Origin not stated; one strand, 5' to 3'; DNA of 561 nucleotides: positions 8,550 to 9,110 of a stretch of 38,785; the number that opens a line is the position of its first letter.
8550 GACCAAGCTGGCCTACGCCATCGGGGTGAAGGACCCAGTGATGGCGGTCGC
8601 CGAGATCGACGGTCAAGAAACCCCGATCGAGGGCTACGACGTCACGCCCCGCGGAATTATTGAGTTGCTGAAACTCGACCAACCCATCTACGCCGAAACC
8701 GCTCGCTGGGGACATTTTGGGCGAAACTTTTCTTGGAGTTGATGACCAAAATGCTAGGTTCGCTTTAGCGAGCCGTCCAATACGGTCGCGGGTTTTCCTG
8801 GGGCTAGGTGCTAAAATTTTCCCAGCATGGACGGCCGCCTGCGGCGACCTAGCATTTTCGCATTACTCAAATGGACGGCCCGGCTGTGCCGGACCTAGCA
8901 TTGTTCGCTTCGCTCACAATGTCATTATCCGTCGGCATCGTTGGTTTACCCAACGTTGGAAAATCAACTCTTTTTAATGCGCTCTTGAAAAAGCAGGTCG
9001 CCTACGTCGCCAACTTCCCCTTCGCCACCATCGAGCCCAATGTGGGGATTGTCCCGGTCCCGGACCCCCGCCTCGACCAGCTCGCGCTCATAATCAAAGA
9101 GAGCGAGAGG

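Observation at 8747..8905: Dispersed ~35-nt hairpin element with covarying stems and invariant flanking boxes (at least 11 copies, all intergenic)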

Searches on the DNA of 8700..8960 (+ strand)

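Call 30: build_rna_model(alignment_id=A1, structure=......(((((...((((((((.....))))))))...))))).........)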
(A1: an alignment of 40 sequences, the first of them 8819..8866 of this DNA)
Model R1 built from alignment A1 (40 sequences, 52 columns); structure: as given.
model positions 49; base pairs 13; branch points 0; effective number of sequences 40; information 0.889 bits per position. Calibrated on 0.2 Mb of random sequence (short: E-values are rough).
structure used (alignment columns):
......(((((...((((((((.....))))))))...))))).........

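Call 31: search_with_rna_model(model_id=R1, source=window, filters=off, max_evalue=1)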
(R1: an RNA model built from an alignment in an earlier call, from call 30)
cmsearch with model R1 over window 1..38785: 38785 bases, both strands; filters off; matches with E-value up to 1: 11.
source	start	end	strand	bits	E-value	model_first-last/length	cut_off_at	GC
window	10578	10626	+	56.6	4.1e-13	1-49/49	no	0.51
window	8819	8866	+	48.9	5.7e-11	1-49/49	no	0.6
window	10354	10401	-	45.2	6.1e-10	1-49/49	no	0.54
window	8740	8788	-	44.8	8e-10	1-49/49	no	0.51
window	8870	8902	+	37.3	9e-08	8-39/49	no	0.64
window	26890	26939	+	37.1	1.1e-07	1-49/49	no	0.44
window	1346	1394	+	35.5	2.8e-07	1-49/49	no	0.53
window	19444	19490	+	35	4.1e-07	1-49/49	no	0.53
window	1401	1423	+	22.7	0.001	13-35/49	no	0.57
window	28243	28288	-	22.4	0.0013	1-49/49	no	0.46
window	19469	19516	-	12.2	0.83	1-49/49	no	0.52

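Call 32: search_with_rna_model(model_id=R1, sources=[L003, L004, L005, L007, L008, L009, L010, L012, L013, L014, L017, L018, L019, L020, L021, L023, L024, L025, L027, L029, L031, L033, L034, L035, L038, L039], max_evalue=0.1, make_alignment=true)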
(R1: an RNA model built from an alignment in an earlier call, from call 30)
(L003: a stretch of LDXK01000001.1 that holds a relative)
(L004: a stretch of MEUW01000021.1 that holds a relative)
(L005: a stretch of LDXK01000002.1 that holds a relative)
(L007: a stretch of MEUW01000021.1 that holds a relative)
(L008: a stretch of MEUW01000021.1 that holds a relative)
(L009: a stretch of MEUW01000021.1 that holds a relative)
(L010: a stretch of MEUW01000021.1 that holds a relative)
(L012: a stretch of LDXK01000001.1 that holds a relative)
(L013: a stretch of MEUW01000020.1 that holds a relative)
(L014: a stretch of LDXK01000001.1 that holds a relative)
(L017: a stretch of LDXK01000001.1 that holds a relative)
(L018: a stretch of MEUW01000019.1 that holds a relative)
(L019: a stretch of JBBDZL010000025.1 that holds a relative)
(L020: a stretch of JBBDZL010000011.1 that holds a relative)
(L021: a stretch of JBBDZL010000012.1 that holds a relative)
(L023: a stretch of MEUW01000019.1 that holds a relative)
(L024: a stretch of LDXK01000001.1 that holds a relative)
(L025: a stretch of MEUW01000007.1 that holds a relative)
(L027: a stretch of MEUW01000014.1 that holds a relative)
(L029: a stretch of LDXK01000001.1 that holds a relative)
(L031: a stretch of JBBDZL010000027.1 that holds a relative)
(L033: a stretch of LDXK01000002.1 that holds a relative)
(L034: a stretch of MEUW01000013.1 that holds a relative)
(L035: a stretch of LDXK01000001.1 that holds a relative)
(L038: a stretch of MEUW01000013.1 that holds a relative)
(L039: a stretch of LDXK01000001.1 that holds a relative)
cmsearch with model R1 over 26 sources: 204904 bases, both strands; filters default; matches with E-value up to 0.1: 61.
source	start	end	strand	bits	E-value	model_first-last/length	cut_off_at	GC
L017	1373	1420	+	56.8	2e-12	1-49/49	no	0.48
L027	5389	5436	+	55.9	3.4e-12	1-49/49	no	0.44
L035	6649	6696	+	54.2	1.1e-11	1-49/49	no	0.52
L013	7365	7412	-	53.6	1.5e-11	1-49/49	no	0.5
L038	7842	7889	-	53.5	1.6e-11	1-49/49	no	0.58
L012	6550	6598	-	52.9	2.4e-11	1-49/49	no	0.59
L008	7870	7917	-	52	4.2e-11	1-49/49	no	0.46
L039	7706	7756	-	51.1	7.3e-11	1-49/49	no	0.43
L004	1510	1556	-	50.4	1.2e-10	1-49/49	no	0.45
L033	7165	7212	+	49.4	2.2e-10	1-49/49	no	0.48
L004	1768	1814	-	49.2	2.5e-10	1-49/49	no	0.43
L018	4741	4788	-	49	2.8e-10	1-49/49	no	0.54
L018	5148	5196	-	48.9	3e-10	1-49/49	no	0.39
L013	2910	2957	-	48.2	4.8e-10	1-49/49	no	0.56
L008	5136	5182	+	47.2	9.2e-10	1-49/49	no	0.38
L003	5854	5901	+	47.1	9.6e-10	1-49/49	no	0.52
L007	7019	7067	-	47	9.9e-10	1-49/49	no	0.33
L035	3618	3666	+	46.6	1.3e-09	1-49/49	no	0.35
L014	1972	2021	+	46.3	1.5e-09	1-49/49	no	0.66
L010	5720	5770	-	46.1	1.8e-09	1-49/49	no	0.47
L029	2849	2895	-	46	1.9e-09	1-49/49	no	0.36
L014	2921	2968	+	45.7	2.3e-09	1-49/49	no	0.54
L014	2442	2488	-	45.3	3e-09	1-49/49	no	0.43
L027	4478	4525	+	45.2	3.2e-09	1-49/49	no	0.46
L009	7667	7715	+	45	3.6e-09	1-49/49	no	0.49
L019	6023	6069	-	44.9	3.9e-09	1-49/49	no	0.45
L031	3239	3285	-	44.5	4.9e-09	1-49/49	no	0.55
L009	294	343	+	44.3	5.8e-09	1-49/49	no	0.52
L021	5944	5992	-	44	6.8e-09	1-49/49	no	0.53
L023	7595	7644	+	43.4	1e-08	1-49/49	no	0.46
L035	6833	6881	-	43.2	1.1e-08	1-49/49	no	0.43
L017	7947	7996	+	42.6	1.6e-08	1-49/49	no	0.54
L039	3777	3823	-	42.4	1.9e-08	1-49/49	no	0.49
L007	7249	7296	+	42.4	1.9e-08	1-49/49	no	0.52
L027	5704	5753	+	42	2.5e-08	1-49/49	no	0.38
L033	3519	3566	-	41.9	2.6e-08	1-49/49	no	0.6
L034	3156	3207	-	41.1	4.3e-08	1-49/49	no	0.5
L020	4363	4409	+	40.5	6.4e-08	1-49/49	no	0.43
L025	3483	3529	-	40.5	6.6e-08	1-49/49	no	0.57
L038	3382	3431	+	40.3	7.2e-08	1-49/49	no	0.58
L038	6850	6897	+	39.2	1.4e-07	1-49/49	no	0.6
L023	7459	7506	-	37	5.8e-07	1-49/49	no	0.52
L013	5589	5636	+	34.8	2.4e-06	1-49/49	no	0.44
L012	2181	2228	-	33.3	6.3e-06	1-49/49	no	0.5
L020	427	480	-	32.2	1.3e-05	1-49/49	no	0.43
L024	1704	1750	-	32.1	1.3e-05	1-49/49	no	0.45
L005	7114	7160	-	29.4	7.7e-05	1-49/49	no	0.38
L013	4305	4352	+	28.4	0.00014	1-49/49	no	0.52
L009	374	423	+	27.6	0.00024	1-49/49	no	0.54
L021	4833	4879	+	27.1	0.00033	1-49/49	no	0.57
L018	1606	1653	-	25.7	0.00079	1-49/49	no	0.54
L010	1208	1254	+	25.4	0.00099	1-49/49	no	0.57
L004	4771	4818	+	24.1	0.0023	1-49/49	no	0.58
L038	4718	4766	-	23.8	0.0027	1-49/49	no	0.65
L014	1323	1370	+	22.7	0.0054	1-49/49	no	0.58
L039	7213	7256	+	21.7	0.01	1-49/49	no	0.45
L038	6904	6925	+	21.7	0.01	13-35/49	no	0.77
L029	5866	5916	+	21.5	0.012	1-49/49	no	0.51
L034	4547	4568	+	19.4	0.043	13-35/49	no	0.73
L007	5691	5740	+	19.4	0.044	1-49/49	no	0.6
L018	7521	7573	+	19.2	0.048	1-49/49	no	0.64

Alignment A2: 61 matches aligned to the model, 61 columns, each read 5' to 3' on its own strand. Consensus structure (alignment columns), stored with it:
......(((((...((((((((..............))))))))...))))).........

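Call 36: search_rna_families(source=window, start=8700, end=8960, threshold=evalue, max_evalue=10)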
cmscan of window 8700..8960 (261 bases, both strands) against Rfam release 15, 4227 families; matches with E-value up to 10: 0.
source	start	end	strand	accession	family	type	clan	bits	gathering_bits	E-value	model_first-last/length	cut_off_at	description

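Call 42: search_with_rna_model(model_id=R1, sources=[L041, L042, L043, L044, L045, L046, L047, L048, L049, L050, L051, L052, L053, L054, L055, L056, L057, L058, L059, L060, L061, L062, L063, L064, L065, L066, L067, L068, L069, L070, L071, L072, L073, L074, L075, L076, L077, L078, L079, L080, L081, L082, L083, L084, L085, L086, L087, L088, L089, L090, L091, L092, L093, L094, L095, L096, L097, L098, L099, L100, L101, L102, L103, L104, L105, L106, L107, L108, L109, L110, L111, L112, L113, L114, L115, L116, L117, L118, L119, L120], max_evalue=0.1)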
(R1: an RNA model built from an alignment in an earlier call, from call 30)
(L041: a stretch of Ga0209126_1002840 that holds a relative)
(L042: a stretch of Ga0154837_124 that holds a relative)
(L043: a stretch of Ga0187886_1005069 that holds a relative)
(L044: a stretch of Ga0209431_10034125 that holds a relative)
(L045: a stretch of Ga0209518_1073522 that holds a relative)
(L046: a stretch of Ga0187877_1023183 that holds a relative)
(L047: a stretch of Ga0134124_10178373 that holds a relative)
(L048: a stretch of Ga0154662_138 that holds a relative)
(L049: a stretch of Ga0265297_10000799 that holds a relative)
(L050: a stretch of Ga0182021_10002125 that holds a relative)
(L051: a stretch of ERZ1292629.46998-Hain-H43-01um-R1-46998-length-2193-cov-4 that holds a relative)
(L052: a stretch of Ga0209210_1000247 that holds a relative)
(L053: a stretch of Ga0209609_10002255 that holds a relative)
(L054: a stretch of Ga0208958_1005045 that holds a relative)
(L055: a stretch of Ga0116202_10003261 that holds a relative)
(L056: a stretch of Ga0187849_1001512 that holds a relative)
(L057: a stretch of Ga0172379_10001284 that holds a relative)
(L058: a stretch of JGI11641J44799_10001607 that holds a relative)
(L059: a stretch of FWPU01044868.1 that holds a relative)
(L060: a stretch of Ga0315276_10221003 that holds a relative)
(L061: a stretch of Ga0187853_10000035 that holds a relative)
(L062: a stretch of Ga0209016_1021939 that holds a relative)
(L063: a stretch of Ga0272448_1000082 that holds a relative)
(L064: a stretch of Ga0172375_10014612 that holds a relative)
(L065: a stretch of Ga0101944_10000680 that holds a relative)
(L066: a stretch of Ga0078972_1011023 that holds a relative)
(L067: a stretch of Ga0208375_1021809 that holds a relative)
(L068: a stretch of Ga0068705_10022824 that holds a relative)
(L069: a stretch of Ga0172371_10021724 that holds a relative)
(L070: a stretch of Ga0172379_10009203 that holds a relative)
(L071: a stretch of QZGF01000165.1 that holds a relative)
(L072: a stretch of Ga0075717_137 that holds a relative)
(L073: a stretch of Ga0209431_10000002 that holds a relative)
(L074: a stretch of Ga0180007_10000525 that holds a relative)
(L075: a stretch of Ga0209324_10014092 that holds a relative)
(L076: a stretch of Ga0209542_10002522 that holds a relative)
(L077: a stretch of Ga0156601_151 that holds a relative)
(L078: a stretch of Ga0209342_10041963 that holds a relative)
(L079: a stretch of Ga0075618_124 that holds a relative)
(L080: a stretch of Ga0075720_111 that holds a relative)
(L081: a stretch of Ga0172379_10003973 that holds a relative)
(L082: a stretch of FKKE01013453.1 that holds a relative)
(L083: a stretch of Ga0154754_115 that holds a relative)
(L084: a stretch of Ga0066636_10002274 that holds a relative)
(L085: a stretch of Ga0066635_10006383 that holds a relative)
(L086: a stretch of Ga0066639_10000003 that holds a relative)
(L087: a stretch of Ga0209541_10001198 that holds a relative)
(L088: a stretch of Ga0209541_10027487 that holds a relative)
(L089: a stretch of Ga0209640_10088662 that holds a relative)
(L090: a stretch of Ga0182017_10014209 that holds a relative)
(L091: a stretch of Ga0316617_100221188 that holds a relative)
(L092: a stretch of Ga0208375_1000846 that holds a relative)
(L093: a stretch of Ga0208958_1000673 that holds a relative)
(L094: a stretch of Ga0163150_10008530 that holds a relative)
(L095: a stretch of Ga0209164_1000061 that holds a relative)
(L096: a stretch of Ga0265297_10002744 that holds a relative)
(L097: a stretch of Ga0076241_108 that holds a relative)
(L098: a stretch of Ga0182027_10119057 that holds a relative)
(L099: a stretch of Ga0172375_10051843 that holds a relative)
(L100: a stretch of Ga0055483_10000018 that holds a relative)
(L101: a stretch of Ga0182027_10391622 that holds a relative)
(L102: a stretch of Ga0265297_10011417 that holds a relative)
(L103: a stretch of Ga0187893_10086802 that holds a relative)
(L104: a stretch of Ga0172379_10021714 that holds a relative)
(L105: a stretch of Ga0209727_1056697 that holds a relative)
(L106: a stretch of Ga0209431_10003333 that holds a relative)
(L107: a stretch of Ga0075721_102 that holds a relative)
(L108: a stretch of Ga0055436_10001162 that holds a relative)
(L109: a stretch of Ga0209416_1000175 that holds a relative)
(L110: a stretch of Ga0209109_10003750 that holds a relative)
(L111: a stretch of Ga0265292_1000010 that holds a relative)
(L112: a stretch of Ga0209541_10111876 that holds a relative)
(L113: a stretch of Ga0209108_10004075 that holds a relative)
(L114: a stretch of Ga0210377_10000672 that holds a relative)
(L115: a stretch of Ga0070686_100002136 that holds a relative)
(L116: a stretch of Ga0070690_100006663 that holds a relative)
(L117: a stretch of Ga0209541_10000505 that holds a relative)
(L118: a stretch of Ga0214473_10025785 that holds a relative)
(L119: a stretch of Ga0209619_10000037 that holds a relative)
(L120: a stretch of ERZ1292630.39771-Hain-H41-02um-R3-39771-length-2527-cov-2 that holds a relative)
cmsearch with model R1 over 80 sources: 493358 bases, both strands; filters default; matches with E-value up to 0.1: 2.
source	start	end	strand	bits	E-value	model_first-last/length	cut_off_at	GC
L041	1228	1276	-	42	6.1e-08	1-49/49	no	0.57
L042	1168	1214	-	40.5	1.6e-07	1-49/49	no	0.57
